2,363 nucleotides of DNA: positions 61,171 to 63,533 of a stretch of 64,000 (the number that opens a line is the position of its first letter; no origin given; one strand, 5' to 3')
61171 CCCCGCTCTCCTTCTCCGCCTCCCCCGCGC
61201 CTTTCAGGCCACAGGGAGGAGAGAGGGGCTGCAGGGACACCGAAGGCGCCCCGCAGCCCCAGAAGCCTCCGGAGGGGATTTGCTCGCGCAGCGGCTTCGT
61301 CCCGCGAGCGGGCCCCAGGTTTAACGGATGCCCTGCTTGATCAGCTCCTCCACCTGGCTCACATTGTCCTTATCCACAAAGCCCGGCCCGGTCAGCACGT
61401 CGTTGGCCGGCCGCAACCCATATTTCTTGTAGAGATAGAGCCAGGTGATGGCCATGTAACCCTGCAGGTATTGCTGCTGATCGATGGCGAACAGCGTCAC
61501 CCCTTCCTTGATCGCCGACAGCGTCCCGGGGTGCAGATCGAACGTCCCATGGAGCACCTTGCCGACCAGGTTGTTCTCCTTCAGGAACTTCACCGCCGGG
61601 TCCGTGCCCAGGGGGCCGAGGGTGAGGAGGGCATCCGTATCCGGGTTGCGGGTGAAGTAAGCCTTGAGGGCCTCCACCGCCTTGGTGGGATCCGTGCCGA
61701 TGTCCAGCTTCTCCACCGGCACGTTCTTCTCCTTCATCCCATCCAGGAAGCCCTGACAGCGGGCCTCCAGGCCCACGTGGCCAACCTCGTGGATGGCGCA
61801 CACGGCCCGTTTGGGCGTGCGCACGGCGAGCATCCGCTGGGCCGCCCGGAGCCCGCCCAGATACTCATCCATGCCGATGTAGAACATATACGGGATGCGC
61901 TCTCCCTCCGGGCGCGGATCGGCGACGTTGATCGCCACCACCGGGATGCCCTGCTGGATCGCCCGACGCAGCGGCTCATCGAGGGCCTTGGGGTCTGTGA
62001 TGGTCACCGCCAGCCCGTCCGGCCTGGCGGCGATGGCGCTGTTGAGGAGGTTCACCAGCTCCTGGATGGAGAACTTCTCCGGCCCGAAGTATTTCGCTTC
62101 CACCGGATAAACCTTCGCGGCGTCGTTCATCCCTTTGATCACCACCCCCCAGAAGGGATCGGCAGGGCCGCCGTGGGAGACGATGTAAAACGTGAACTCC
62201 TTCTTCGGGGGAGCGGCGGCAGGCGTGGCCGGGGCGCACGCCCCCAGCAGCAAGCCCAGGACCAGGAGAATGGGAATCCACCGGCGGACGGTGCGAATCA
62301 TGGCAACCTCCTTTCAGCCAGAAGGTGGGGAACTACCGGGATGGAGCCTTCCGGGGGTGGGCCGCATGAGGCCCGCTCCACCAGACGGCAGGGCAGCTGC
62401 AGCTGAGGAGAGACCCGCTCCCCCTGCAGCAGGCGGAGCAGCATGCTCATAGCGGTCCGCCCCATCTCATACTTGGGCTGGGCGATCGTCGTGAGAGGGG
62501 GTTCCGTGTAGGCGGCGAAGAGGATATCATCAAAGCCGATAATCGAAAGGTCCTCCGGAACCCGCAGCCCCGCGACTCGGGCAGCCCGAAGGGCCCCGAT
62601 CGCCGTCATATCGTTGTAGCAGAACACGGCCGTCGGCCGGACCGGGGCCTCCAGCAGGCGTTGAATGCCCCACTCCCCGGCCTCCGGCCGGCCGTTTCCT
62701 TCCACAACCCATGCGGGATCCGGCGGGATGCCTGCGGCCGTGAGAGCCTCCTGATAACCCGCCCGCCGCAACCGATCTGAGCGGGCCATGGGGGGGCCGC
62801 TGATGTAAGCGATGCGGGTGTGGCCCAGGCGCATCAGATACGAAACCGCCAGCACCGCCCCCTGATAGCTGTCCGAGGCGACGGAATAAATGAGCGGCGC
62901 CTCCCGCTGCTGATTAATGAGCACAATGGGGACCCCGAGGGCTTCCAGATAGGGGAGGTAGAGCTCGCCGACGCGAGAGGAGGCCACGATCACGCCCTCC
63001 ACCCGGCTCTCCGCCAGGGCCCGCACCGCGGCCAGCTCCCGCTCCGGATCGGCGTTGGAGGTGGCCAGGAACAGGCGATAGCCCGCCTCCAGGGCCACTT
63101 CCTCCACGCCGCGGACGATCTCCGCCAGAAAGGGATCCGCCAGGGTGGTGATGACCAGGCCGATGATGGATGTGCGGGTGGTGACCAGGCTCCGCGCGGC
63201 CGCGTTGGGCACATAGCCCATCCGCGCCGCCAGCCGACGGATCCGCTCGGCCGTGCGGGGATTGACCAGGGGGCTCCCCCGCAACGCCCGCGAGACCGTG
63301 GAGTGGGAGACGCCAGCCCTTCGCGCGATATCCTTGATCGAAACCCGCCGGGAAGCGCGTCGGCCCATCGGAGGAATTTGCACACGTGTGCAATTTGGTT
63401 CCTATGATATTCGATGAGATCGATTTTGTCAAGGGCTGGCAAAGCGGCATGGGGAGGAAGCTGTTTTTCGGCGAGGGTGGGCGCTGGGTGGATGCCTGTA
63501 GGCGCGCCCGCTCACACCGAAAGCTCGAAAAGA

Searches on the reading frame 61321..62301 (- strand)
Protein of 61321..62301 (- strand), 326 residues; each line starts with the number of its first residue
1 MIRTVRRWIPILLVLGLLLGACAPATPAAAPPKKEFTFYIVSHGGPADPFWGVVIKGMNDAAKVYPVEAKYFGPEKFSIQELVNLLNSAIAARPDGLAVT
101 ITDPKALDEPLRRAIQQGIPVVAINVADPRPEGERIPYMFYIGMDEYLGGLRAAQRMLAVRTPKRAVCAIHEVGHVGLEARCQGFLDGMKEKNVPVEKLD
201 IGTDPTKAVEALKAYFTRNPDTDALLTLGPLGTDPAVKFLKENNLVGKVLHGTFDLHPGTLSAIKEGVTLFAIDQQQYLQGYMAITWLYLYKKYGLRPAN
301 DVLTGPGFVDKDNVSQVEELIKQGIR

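Call 6: search_protein_families(library=pfam, proteins=[window:61321-62301:-], max_evalue=0.00001)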
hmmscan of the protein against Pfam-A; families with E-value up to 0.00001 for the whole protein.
window:61321-62301:- (326 aa): 2 families
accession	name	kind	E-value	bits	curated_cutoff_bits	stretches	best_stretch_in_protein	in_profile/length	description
PF13407.12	Peripla_BP_4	-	2.6e-43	148.9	35.1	1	47-291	9-253/258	Periplasmic binding protein domain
PF00532.27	Peripla_BP_1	-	5.2e-08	33.1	22.2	1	47-244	12-205/281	Periplasmic binding proteins and sugar binding domain of LacI family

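Call 30: search_protein_families(library=ncbifam, proteins=[window:61321-62301:-], max_evalue=1e-10)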
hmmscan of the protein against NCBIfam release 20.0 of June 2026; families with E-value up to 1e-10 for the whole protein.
window:61321-62301:- (326 aa): 1 family
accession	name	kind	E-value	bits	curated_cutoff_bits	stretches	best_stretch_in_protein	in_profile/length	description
NF052284.1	rhzpin_SBP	equivalog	1.5e-78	263.9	420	1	40-326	5-289/289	rhizopine catabolism ABC transporter substrate-binding protein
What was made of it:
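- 59245..62301 (-): Ribose-type sugar ABC transporter: substrate-binding protein 61321-62301, permease 60096-61154, ATPase 59245-60099. Probably takes up inositol or an inositol derivative. The binding protein's best NCBIfam hit is the rhizopine-catabolism SBP, 264 bits, below its 420 cut-off (call 30).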

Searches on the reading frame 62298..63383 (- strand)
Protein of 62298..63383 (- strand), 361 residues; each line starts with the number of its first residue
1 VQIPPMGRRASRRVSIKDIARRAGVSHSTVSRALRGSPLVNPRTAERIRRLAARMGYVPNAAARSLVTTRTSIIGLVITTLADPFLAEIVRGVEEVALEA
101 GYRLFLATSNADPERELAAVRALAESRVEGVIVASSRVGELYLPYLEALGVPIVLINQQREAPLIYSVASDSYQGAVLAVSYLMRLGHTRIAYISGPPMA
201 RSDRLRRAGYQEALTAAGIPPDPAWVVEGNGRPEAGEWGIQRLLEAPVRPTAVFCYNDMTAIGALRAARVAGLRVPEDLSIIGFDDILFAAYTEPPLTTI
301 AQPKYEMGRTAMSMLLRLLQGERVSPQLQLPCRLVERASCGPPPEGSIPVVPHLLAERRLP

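Call 30: search_protein_families(library=ncbifam, proteins=[window:62298-63383:-], max_evalue=1e-10)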
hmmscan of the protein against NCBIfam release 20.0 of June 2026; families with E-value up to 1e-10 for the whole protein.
window:62298-63383:- (361 aa): 18 families
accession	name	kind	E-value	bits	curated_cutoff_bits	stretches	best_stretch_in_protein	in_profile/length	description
NF008269.0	PRK11041.1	equivalog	4.3e-75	252.9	436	1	11-341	7-338/342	DNA-binding transcriptional regulator CytR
NF007979.0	PRK10703.1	equivalog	8.8e-72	242.1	501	1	15-340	3-331/341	HTH-type transcriptional repressor PurR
NF047341.1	lactose_RbsR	equivalog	7.4e-68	229.3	382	1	12-340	1-328/331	ribose utilization transcriptional repressor RbsR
NF007743.0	PRK10423.1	equivalog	5.9e-66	222.8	531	1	15-339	3-329/330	ribose operon transcriptional repressor RbsR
TIGR01481.1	ccpA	equivalog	1e-62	212.5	442.35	1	14-339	3-328/330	catabolite control protein A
NF007075.0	PRK09526.1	subfamily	3.8e-61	207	340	1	11-343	3-334/358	LacI family DNA-binding transcriptional regulator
NF052440.1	TransRegGNTRPSEAE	equivalog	4.2e-60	203.6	400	1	9-339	1-332/333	HTH-type transcriptional regulator GntR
NF007706.0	PRK10401.1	equivalog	1.1e-58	199.2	555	1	14-318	2-306/346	HTH-type transcriptional regulator GalS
NF051853.1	TransRegUriRCory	equivalog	1e-57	195.7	550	1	16-339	3-323/327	transcriptional regulator UriR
NF007449.0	PRK10014.1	subfamily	8e-54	183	310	1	11-337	4-341/342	Mal regulon transcriptional regulator MalI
NF008002.0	PRK10727.1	equivalog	6.8e-53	179.9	557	1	15-339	3-328/341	HTH-type transcriptional regulator GalR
NF047913.1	TransRegIdnR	equivalog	3.4e-44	151.5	500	1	11-325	3-315/331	DNA-binding transcriptional regulator IdnR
TIGR02417.1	fruct_sucro_rep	subfamily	6.5e-38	130.8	389.55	1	16-337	2-326/327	D-fructose-responsive transcription factor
NF011563.0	PRK14987.1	equivalog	2.5e-36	125.6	433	1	12-328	4-318/331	gluconate operon transcriptional repressor GntR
NF008452.0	PRK11303.1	equivalog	2.7e-30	105.7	385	1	16-331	3-321/332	catabolite repressor/activator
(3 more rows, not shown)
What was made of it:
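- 62298..63383 (-): LacI-family transcriptional regulator at the head of the locus. NCBIfam LacI-family hits (CytR, PurR, RbsR-like), all below equivalog cut-offs (call 30).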

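Call 65: find_encoding_contigs(protein=window:62298-63383:-, flank=10000, max_places=2)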
Protein window:62298-63383:- (361 aa): no gene with exactly this product is on record in the collection.
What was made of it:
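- Tried and rejected: The look-up of the LacI gene found nothing (call 65).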
